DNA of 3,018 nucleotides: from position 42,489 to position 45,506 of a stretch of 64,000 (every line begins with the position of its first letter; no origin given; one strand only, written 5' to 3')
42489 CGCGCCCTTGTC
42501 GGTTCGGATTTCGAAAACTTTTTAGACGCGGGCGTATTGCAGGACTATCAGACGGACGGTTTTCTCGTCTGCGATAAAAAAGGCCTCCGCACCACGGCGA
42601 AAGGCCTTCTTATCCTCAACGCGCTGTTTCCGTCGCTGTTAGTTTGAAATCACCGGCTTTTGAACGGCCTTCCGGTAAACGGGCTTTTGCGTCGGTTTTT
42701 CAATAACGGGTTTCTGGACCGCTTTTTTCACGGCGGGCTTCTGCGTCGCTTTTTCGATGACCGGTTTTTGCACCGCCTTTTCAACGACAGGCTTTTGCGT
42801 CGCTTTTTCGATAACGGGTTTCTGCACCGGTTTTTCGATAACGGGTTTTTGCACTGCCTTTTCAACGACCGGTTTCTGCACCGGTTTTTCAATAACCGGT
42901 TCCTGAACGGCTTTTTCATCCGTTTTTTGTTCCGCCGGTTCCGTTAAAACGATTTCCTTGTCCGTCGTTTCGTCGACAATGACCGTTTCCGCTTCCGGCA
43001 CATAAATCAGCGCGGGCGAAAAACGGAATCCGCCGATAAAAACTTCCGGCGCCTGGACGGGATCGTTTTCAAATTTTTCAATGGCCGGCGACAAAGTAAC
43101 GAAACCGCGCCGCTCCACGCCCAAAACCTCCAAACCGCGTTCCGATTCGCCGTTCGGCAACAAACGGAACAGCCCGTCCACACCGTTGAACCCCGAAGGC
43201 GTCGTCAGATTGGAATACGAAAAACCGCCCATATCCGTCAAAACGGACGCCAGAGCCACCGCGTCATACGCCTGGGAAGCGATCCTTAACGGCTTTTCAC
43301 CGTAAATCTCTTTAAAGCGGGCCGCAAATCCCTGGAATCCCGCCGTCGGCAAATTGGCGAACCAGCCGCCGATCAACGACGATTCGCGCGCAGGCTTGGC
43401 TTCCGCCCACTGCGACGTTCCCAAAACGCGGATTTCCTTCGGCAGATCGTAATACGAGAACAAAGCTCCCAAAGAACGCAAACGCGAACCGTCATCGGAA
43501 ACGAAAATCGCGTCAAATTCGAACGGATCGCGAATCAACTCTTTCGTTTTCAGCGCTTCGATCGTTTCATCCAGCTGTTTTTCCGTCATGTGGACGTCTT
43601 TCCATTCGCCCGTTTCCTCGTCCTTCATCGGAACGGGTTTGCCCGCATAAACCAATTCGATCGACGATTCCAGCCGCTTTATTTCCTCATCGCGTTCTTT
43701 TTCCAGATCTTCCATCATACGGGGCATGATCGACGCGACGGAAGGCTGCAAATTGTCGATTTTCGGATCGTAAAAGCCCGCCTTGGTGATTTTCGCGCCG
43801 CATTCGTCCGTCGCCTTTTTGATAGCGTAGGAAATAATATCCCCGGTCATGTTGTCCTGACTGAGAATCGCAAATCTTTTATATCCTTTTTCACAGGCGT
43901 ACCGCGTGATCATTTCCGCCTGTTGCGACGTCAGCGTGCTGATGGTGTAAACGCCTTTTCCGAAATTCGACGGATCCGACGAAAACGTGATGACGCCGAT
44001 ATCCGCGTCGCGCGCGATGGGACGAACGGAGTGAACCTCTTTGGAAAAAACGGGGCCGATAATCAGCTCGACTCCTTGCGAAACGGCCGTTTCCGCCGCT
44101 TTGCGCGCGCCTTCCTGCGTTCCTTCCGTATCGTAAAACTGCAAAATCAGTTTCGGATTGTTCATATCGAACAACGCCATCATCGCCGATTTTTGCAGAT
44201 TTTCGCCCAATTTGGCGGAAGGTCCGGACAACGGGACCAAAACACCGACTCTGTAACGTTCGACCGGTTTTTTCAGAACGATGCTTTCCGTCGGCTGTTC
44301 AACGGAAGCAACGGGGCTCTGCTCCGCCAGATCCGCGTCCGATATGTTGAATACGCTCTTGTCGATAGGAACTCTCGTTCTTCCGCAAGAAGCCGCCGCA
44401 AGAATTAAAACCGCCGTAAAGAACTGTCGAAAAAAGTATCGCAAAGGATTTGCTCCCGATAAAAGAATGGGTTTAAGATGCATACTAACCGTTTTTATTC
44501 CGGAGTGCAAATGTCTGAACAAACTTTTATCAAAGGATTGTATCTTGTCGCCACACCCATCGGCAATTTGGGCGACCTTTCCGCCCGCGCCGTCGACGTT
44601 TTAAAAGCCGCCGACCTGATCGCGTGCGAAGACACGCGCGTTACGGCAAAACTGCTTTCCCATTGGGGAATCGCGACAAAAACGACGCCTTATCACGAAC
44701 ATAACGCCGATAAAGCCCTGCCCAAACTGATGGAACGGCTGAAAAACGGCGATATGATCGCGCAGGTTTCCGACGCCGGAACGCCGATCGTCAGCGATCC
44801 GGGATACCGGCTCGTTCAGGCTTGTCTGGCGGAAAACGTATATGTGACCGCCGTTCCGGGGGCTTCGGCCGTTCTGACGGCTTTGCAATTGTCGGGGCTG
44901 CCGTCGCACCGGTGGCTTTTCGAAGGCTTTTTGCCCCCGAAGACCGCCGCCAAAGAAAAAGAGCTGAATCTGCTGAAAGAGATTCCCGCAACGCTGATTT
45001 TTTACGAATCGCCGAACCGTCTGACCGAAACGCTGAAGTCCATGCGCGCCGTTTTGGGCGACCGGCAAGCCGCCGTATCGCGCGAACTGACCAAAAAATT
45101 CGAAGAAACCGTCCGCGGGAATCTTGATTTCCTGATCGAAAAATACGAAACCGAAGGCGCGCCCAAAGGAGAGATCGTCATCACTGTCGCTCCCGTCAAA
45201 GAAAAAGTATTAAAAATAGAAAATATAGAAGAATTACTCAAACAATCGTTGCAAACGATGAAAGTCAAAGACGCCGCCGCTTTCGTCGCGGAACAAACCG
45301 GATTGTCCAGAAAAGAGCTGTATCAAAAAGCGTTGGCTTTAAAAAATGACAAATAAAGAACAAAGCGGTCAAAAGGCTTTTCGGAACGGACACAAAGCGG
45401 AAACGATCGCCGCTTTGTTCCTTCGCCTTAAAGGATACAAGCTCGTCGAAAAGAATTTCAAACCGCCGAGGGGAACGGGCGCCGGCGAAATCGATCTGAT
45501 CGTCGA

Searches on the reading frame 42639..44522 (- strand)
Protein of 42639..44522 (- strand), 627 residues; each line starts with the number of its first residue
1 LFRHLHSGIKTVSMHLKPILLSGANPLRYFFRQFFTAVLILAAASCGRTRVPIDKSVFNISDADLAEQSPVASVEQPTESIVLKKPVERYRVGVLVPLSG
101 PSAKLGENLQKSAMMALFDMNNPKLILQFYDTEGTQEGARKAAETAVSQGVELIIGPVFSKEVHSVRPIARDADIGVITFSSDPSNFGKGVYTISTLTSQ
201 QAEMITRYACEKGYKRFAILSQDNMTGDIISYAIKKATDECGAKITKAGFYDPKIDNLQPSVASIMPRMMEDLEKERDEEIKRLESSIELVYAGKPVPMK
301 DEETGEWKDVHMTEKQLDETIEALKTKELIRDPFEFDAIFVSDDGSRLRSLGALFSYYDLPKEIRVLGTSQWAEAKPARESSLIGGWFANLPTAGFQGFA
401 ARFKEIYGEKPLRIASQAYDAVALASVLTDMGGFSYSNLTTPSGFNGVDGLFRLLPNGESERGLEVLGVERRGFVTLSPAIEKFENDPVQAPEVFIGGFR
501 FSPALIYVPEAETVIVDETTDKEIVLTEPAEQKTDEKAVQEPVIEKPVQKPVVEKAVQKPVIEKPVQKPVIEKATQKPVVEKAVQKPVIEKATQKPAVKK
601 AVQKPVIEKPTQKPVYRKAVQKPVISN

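Call 4: search_protein_families(library=pfam, proteins=[window:42639-44522:-])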
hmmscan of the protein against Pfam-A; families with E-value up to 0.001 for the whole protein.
window:42639-44522:- (627 aa): 4 families
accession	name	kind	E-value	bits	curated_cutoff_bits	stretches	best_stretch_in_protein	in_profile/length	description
PF13458.12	Peripla_BP_6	-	1.2e-25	91.4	31.7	1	90-265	2-186/343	Periplasmic binding protein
PF01094.35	ANF_receptor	-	6.9e-10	38.9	25.4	1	121-259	14-159/353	Receptor family ligand binding region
PF04348.19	LppC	-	7.2e-07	28.6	28.8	1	90-287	219-412/563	LppC putative lipoprotein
PF13407.12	Peripla_BP_4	-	2.8e-05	24.2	35.1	1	120-214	26-119/258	Periplasmic binding protein domain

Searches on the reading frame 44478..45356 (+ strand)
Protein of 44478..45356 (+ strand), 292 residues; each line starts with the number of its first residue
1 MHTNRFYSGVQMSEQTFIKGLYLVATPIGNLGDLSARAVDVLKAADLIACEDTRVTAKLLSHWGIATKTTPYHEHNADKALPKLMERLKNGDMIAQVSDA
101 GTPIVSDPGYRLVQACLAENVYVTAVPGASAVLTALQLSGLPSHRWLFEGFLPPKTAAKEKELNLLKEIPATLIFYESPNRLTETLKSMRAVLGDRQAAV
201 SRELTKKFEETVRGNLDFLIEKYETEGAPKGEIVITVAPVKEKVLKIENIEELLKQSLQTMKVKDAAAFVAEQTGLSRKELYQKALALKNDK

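Call 4: search_protein_families(library=pfam, proteins=[window:44478-45356:+])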
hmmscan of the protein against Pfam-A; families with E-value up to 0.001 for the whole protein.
window:44478-45356:+ (292 aa): 2 families
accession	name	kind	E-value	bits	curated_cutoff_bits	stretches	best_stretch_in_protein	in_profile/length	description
PF00590.25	TP_methylase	-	3.9e-30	105.8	27.8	1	21-217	2-209/212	Tetrapyrrole (Corrin/Porphyrin) Methylases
PF23016.2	RsmI_C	-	2.4e-15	56.5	27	1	250-289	7-46/46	RsmI C-terminal HTH domain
